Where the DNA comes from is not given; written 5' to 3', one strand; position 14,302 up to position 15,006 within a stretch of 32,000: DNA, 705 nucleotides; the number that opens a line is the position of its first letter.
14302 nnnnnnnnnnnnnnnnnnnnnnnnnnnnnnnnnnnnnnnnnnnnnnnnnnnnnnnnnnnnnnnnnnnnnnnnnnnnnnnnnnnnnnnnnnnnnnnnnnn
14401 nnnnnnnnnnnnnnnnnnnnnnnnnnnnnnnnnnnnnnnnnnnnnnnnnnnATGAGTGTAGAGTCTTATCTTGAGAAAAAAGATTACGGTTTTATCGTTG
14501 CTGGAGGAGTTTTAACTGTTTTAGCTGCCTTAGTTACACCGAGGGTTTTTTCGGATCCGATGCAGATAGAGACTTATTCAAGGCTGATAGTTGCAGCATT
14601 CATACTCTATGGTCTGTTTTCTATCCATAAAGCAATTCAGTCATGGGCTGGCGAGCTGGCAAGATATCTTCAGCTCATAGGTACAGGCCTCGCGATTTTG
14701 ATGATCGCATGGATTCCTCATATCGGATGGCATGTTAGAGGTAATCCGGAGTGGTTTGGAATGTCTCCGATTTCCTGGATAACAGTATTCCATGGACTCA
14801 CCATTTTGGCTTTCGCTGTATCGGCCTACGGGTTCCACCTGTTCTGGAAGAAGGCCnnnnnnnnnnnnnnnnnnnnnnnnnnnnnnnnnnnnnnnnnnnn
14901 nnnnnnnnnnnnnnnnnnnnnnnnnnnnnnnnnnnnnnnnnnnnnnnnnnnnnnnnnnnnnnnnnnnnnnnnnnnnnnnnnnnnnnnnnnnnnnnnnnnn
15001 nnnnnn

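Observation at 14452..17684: Array of five paralogous 4-TM proteins interleaved with two paralogous acidic soluble proteins: an unassigned two-family cassette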

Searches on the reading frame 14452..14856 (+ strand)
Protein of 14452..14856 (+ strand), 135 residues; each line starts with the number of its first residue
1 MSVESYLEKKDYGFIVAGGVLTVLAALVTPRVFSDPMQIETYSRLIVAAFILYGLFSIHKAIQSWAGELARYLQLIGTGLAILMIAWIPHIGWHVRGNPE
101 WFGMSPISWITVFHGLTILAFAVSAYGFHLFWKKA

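Call 4: search_protein_families(library=pfam, proteins=[window:14452-14856:+], max_evalue=1)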
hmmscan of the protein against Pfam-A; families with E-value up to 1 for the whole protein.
window:14452-14856:+ (135 aa): 2 families
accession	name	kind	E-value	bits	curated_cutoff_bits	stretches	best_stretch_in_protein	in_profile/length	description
PF04608.18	PgpA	-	0.012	16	28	1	3-61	59-107/141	Phosphatidylglycerophosphatase A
PF18895.5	T4SS_pilin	-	1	10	26.6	1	61-122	4-64/71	Type IV secretion system pilin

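Call 5: search_protein_families(library=ncbifam, proteins=[window:14452-14856:+], max_evalue=1)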
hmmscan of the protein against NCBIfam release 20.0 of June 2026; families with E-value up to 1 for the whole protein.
window:14452-14856:+ (135 aa): 0 families

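Call 7: find_homologous_proteins(query=A1, max_evalue=0.001)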
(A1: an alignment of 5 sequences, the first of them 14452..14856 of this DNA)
Query A1 (5 sequences) (135 aa, profile of the alignment): 64 proteins with E <= 0.001 among 8000 candidates.
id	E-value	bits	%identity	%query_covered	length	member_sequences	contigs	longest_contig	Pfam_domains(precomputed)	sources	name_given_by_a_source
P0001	1.7e-50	189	96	100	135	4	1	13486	-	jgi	-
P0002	5.4e-50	187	30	73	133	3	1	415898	-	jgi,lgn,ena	-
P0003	1.8e-48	182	32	90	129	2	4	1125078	-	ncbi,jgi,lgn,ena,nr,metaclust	ncbi:hypothetical protein AQV86_02090 [Nanohaloarchaea archaeon SG9]|nr:hypothetical protein AQV86_0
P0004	6.8e-47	177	84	100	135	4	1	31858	-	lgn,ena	-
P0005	2.6e-46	175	81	100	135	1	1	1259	-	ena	-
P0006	4.4e-46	174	28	96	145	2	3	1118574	-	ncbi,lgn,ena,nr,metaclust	ncbi:hypothetical protein AQV86_02085 [Nanohaloarchaea archaeon SG9]|nr:hypothetical protein AQV86_0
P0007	1.1e-45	173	33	88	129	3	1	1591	-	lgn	-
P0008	1.5e-45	173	30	94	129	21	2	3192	-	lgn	-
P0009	2.2e-45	172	30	94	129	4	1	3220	-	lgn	-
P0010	3.3e-45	172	33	70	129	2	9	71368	-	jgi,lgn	jgi:hypothetical protein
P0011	4.0e-45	171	34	93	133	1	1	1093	-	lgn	-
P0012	4.8e-45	171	28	94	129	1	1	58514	-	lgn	-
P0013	8.0e-45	170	36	59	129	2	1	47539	-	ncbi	-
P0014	1.2e-44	170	38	59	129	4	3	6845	-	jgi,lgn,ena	-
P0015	1.2e-44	170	33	88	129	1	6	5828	-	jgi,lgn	jgi:hypothetical protein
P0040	2.0e-38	150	31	96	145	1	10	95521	-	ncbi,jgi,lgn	ncbi:MAG: hypothetical protein ACI977_000876 [Candidatus Nanohaloarchaea archaeon]|jgi:hypothetical 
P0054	8.2e-36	141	30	96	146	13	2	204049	-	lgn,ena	-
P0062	6.9e-27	112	35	61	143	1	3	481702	-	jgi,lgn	jgi:hypothetical protein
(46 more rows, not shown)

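Call 16: search_solved_structures(query=A3, max_evalue=10)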
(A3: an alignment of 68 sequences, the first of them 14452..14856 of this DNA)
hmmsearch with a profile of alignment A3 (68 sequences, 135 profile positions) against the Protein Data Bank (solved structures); distinct sequences matched with E-value up to 10: 1.
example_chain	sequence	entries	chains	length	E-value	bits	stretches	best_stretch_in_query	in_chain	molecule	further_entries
8qag_A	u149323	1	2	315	5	10.6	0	56-86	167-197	sc-CC-6-95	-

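Call 20: predict_structure(alignment_id=A3)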
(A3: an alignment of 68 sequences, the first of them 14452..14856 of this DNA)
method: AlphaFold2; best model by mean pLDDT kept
length: 135 residues; sequences in the alignment: 68
mean_pLDDT: 92.3   pTM: 0.80
mean pLDDT of the five models: 92.3, 92.3, 91.9, 91.3, 91.3
residues with pLDDT >= 90: 96; 70-90: 38; 50-70: 1; < 50: 0
segments of 3 or more residues with pLDDT < 50: none
pLDDT, mean of each block of 10 residues (from residue 1): 87 97 95 90 91 97 92 98 93 82 87 96 98 90
secondary structure, 60 per line:
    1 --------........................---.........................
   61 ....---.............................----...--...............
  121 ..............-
elements in order: H9-32 H36-64 H68-96 H106-134

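Call 28: fold_search(model_id=the predicted structure, library=pdb)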
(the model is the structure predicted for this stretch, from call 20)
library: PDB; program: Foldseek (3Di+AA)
matches with E <= 10: 272; with E <= 0.001: 0
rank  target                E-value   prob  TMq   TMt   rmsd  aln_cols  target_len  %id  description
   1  7w7z                  2.7e-01  0.82  0.38  0.36  12.3       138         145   10  Crystal Structure of human Focal Adhesion Targeting (FAT) domain of the Focal Adhesion Kinase (released 2022-12-21)
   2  1ow6_A                4.8e-01  0.72  0.38  0.39   9.5       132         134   11  Paxillin LD4 motif bound to the Focal Adhesion Targeting (FAT) domain of the Focal Adhesion Kinase (released 2003-10-21)
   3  7w8b                  4.8e-01  0.69  0.38  0.36  12.5       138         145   11  Crystal Structure of human Focal Adhesion Targeting (FAT) domain of the Focal Adhesion Kinase (released 2023-07-05)
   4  8dt0_A                5.0e-01  0.92  0.50  0.49   7.3       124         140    8  Scaffolding protein functional sites using deep learning (released 2022-08-10)
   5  5zkq_A                5.3e-01  0.80  0.38  0.20   7.6        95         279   14  Crystal structure of the human platelet-activating factor receptor in complex with ABT-491 (released 2018-06-20)
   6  1k04                  5.6e-01  0.63  0.38  0.37  11.8       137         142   10  Crystal Structure of the Focal Adhesion Targeting Domain of Focal Adhesion Kinase (released 2002-01-30)
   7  4kly_C                7.4e-01  0.94  0.49  0.31   4.5        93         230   16  Crystal structure of a blue-light absorbing proteorhodopsin mutant D97N from HOT75 (released 2013-06-05)
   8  4jq6_A                7.9e-01  0.91  0.47  0.34   4.0        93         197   13  Crystal structure of blue light-absorbing proteorhodopsin from Med12 at 2.3 Angstrom (released 2013-05-08)
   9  6bz3_A                7.9e-01  0.51  0.36  0.38   6.7       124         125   11  Complex structure of FAK FAT domain and DCC P3 motif (released 2018-04-04)
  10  9o5s_Q                9.3e-01  0.63  0.34  0.44  17.2        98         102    8  minibinder-antigen complex BXMart1-3-MART1-HLA*A02 (released 2025-07-23)
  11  4jq6_C                9.8e-01  0.80  0.46  0.33   5.4       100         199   15  Crystal structure of blue light-absorbing proteorhodopsin from Med12 at 2.3 Angstrom (released 2013-05-08)
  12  4w4k_B                9.8e-01  0.14  0.23  0.19  19.9       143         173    9  Crystal structure of a PE25-PPE41 heterodimer from a type VII secretion system of M. tuberculosis (released 2014-10-01)
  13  8iyj_U4               1.1e+00  0.57  0.42  0.30  17.1       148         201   11  Cryo-EM structure of the 48-nm repeat doublet microtubule from mouse sperm (released 2023-07-05)
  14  4knf_C                1.2e+00  0.89  0.49  0.30   4.5        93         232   16  Crystal structure of a blue-light absorbing proteorhodopsin double-mutant D97N/Q105L from HOT75 (released 2013-06-05)
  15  9uwj_A                1.2e+00  0.89  0.51  0.28   3.2        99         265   14  Cryo-EM structure of human V1aR bound with balovaptan at a resolution of 3.0 angstrom (released 2026-02-04)
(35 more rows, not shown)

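Call 31: search_protein_families(library=pfam, alignment_id=A3, max_evalue=1)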
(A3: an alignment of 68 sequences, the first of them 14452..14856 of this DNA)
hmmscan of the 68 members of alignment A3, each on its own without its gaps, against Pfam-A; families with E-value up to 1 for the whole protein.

A. member 1, window:14452-14856:+ (135 aa): 2 families
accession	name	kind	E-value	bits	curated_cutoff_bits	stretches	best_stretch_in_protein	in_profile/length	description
PF04608.18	PgpA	-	0.012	16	28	1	3-61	59-107/141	Phosphatidylglycerophosphatase A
PF18895.5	T4SS_pilin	-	1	10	26.6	1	61-122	4-64/71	Type IV secretion system pilin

B. families by the number of members that match (of 68 scanned): 30 families (the first 25 are shown)
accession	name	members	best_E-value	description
PF10710.14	DUF2512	8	0.19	Protein of unknown function (DUF2512)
PF04479.18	RTA1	3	0.0056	RTA1 like protein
PF12679.13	ABC2_membrane_2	3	0.049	ABC-2 family transporter protein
PF12409.13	P5-ATPase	3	0.22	P5-type ATPase cation transporter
PF04608.18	PgpA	2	0.012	Phosphatidylglycerophosphatase A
PF13346.12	ABC2_membrane_5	2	0.061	ABC-2 family transporter protein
PF10066.14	DUF2304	2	0.31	Uncharacterized conserved protein (DUF2304)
PF18895.5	T4SS_pilin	2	0.73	Type IV secretion system pilin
PF23987.1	Phage_holin_10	1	0.0093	Bacteriophage holin Pam3 gp28 family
PF02508.19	Rnf-Nqr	1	0.024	Rnf-Nqr subunit, membrane protein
PF05437.17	AzlD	1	0.024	Branched-chain amino acid transport protein (AzlD)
PF11381.13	DUF3185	1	0.031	Protein of unknown function (DUF3185)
PF11204.13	DUF2985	1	0.06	Protein of unknown function (DUF2985)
PF19510.5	DUF6044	1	0.075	Protein of unknown function (DUF6044)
PF24020.1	DUF7333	1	0.081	Family of unknown function (DUF7333)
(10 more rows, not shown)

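Call 42: list_cluster_members(proteins=[window:14452-14856:+, window:14875-15255:+, window:15325-15759:+, window:15763-16149:+, window:16253-16855:+, window:16861-17259:+, window:17259-17681:+])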
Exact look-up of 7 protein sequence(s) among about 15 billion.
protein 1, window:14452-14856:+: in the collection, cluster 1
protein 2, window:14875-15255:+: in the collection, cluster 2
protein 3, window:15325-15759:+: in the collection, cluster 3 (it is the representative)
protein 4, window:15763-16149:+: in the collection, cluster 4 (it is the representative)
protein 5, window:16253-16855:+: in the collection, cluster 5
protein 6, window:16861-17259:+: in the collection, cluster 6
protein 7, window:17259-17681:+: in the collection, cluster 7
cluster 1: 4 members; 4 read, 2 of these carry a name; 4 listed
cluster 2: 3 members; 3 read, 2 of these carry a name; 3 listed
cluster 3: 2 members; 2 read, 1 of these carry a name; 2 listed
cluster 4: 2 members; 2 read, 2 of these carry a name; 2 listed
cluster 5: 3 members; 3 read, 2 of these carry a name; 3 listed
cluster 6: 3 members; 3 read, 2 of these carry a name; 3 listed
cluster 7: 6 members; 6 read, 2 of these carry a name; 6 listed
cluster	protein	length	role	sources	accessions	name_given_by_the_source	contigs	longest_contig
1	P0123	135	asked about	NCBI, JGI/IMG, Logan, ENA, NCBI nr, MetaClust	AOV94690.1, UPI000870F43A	hypothetical protein AQV86_02075 [Nanohaloarchaea archaeon SG9] | status=active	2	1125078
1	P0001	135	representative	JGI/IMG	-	-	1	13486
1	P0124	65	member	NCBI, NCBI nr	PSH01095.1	MAG: hypothetical protein BRC30_00055 [Nanohaloarchaea archaeon SW_7_46_7]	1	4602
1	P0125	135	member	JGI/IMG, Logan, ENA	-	-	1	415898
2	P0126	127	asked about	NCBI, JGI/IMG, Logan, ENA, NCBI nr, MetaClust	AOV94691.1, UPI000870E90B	hypothetical protein AQV86_02080 [Nanohaloarchaea archaeon SG9] | status=active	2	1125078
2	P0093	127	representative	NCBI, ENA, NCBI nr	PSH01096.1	MAG: hypothetical protein BRC30_00060 [Nanohaloarchaea archaeon SW_7_46_7]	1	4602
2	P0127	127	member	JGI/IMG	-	-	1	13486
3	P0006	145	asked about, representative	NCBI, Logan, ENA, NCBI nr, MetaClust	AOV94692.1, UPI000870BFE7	hypothetical protein AQV86_02085 [Nanohaloarchaea archaeon SG9] | status=active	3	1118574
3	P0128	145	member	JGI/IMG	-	-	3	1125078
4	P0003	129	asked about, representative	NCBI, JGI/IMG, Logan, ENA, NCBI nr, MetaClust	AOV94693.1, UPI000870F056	hypothetical protein AQV86_02090 [Nanohaloarchaea archaeon SG9] | status=active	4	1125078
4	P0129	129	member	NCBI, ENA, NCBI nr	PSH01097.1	MAG: hypothetical protein BRC30_00065 [Nanohaloarchaea archaeon SW_7_46_7]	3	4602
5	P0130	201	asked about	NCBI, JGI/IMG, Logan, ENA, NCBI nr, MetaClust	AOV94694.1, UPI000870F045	hypothetical protein AQV86_02095 [Nanohaloarchaea archaeon SG9] | status=active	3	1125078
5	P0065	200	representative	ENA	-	-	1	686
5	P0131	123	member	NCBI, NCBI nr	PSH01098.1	MAG: hypothetical protein BRC30_00070 [Nanohaloarchaea archaeon SW_7_46_7]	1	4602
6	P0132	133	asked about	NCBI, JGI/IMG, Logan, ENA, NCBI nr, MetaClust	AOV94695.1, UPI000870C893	hypothetical protein AQV86_02100 [Nanohaloarchaea archaeon SG9] | status=active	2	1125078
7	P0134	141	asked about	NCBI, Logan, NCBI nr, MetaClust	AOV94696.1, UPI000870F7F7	hypothetical protein AQV86_02105 [Nanohaloarchaea archaeon SG9] | status=active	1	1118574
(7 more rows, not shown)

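Call 43: search_protein_representatives(alignment_id=A3)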
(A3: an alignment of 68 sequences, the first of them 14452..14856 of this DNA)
Query: 68 sequences, 135 profile positions. Proteins with E-value up to 0.001 (for the whole library): 83; up to 1e-10: 70; up to 1e-30: 15. The best 83 are listed.
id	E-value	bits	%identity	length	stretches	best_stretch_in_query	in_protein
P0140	7.9e-56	204.3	-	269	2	3-131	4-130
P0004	1.3e-48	180.9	-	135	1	2-133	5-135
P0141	9.6e-47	174.9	-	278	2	4-133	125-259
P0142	1.1e-46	174.7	-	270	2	4-131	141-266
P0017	6.9e-46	172.1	-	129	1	4-134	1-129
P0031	3.8e-44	166.5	-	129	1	4-134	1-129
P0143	1.0e-38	148.9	-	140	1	4-133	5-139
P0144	8.2e-38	145.9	-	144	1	2-135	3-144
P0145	3.7e-37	143.8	-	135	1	3-133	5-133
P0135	1.1e-36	142.3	-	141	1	2-134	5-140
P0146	9.1e-36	139.3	-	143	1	3-133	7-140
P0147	4.3e-34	133.9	-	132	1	3-135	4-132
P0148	4.3e-33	130.7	-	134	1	3-134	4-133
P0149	1.8e-32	128.6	-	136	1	2-132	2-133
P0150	7.0e-32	126.8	-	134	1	2-134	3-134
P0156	2.7e-28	115.1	-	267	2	8-128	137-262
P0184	1.8e-18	83.3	-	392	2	49-130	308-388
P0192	3.5e-16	75.9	-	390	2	39-133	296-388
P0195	2.0e-15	73.5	-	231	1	4-127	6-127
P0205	1.0e-10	58.2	-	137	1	2-129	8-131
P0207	3.6e-09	53.2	-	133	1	4-135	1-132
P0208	2.0e-08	50.8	-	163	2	2-129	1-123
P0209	2.3e-08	50.6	-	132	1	4-133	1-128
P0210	3.0e-07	47.0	-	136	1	3-133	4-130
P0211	1.7e-06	44.6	-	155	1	2-128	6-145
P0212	4.8e-06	43.1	-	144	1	38-129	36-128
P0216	8.7e-05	39.0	-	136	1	14-132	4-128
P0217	1.8e-04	38.0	-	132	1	12-134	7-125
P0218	4.1e-04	36.9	-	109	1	38-129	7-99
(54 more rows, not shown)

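Call 67: find_encoding_contigs(protein=P0062, flank=5000, max_places=1)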
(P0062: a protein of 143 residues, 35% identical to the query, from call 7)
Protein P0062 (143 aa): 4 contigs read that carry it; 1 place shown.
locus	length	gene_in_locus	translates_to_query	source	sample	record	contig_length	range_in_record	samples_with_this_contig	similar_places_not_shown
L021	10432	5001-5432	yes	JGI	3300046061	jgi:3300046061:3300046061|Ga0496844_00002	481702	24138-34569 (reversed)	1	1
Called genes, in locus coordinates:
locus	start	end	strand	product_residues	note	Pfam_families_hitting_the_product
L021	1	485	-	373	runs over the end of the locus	-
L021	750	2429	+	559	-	PF13205:Big_5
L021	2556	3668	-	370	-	-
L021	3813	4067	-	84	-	-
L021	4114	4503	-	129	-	-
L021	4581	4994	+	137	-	-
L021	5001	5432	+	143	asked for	-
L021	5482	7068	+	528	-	PF06762:LMF1, PF25179:LMF1_C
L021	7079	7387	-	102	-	-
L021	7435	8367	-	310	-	PF02073:Peptidase_M29 (faint), PF26233:NicX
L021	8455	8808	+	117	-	-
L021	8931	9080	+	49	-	-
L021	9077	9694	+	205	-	-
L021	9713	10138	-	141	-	-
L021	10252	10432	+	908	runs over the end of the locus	-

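Call 68: find_encoding_contigs(protein=P0054, flank=5000, max_places=1)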
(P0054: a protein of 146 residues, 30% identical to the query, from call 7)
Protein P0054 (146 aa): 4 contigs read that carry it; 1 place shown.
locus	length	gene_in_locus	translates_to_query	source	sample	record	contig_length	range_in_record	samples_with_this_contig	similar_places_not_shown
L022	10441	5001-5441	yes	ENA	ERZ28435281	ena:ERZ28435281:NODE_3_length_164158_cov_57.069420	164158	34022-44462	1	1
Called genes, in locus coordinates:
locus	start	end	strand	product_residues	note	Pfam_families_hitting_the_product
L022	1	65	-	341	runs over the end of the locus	PF03706:LPG_synthase_TM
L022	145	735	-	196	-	PF04893:Yip1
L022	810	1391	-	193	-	PF04893:Yip1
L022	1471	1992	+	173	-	PF01994:Trm56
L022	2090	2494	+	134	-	-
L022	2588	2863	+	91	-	-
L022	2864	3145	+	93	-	-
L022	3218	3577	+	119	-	-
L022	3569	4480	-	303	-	PF23023:Anti-Pycsar_Apyc1, PF13691:Lactamase_B_4 (weak), PF00753:Lactamase_B, PF12706:Lactamase_B_2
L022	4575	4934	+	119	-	-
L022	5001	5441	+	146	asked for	-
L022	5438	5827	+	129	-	-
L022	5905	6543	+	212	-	-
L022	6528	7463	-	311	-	PF02384:N6_Mtase (weak), PF01170:UPF0020, PF11599:AviRa (faint), PF09445:Methyltransf_15 (weak), PF13847:Methyltransf_31, PF13649:Methyltransf_25 (weak)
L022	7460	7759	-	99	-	PF04032:Rpr2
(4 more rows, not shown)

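Call 69: find_encoding_contigs(protein=P0040, flank=5000, max_places=1)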
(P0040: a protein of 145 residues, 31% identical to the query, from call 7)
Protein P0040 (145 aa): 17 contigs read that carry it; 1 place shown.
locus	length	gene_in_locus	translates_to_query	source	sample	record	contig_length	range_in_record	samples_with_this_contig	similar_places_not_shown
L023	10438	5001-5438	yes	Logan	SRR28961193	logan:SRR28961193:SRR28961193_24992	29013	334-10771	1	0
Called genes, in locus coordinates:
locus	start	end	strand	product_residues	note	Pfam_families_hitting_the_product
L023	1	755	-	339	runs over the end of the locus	PF03706:LPG_synthase_TM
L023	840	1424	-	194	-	PF04893:Yip1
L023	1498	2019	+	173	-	PF01994:Trm56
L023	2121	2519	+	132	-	-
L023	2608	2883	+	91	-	-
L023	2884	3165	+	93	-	-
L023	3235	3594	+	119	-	-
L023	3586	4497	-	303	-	PF13691:Lactamase_B_4 (weak), PF23023:Anti-Pycsar_Apyc1, PF00753:Lactamase_B, PF12706:Lactamase_B_2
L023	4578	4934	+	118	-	-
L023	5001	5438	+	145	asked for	-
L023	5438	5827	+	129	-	-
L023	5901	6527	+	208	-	-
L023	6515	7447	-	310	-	PF02384:N6_Mtase (weak), PF01170:UPF0020, PF09445:Methyltransf_15 (faint)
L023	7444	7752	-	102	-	PF04032:Rpr2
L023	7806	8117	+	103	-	PF01883:FeS_assembly_P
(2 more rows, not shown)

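Call 70: find_encoding_contigs(protein=P0010, flank=5000, max_places=1)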
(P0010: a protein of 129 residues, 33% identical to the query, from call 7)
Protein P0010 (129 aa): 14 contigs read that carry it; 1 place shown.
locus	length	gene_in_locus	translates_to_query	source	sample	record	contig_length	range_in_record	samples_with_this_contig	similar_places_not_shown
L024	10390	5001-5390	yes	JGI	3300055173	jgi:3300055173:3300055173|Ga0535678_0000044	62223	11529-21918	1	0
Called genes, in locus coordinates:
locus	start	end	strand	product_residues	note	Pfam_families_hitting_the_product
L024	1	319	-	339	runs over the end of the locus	PF03706:LPG_synthase_TM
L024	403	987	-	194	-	PF04893:Yip1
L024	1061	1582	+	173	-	PF01994:Trm56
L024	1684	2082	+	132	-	-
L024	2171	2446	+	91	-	-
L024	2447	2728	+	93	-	-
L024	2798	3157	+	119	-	-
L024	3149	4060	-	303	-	PF13691:Lactamase_B_4 (weak), PF23023:Anti-Pycsar_Apyc1, PF00753:Lactamase_B, PF12706:Lactamase_B_2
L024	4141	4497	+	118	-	-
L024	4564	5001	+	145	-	-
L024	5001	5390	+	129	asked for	-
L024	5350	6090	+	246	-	-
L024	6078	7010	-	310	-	PF02384:N6_Mtase (weak), PF01170:UPF0020, PF09445:Methyltransf_15 (faint)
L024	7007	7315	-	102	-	PF04032:Rpr2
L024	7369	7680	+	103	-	PF01883:FeS_assembly_P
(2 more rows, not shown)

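Call 72: search_protein_families(library=pfam, proteins=[P0216, P0217, P0218, P0212, P0211, P0210, P0209, P0208, P0207, P0205], max_evalue=0.1)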
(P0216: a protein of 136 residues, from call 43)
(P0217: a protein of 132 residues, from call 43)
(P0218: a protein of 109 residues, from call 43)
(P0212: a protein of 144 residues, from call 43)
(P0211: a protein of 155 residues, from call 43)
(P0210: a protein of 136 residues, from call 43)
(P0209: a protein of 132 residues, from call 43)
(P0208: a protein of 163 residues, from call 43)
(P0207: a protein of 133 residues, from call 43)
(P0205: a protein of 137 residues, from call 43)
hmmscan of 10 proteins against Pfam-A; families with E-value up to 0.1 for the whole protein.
P0216 (136 aa): 0 families

P0217 (132 aa): 1 family
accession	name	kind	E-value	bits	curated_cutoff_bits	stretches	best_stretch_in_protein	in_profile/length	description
PF05858.17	BIV_Env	-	0.023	13.4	20.8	1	9-90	75-141/548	Bovine immunodeficiency virus surface protein (SU)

P0218 (109 aa): 0 families

P0212 (144 aa): 0 families

P0211 (155 aa): 2 families
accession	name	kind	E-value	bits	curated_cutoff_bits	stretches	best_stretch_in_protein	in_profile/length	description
PF09843.14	DUF2070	-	0.0025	16.7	30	1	11-144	14-120/561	Predicted membrane protein (DUF2070)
PF19592.4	DUF6097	-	0.018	15.7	27.5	1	14-72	68-131/152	Family of unknown function (DUF6097)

P0210 (136 aa): 0 families

P0209 (132 aa): 0 families

P0208 (163 aa): 0 families

P0207 (133 aa): 0 families

P0205 (137 aa): 0 families
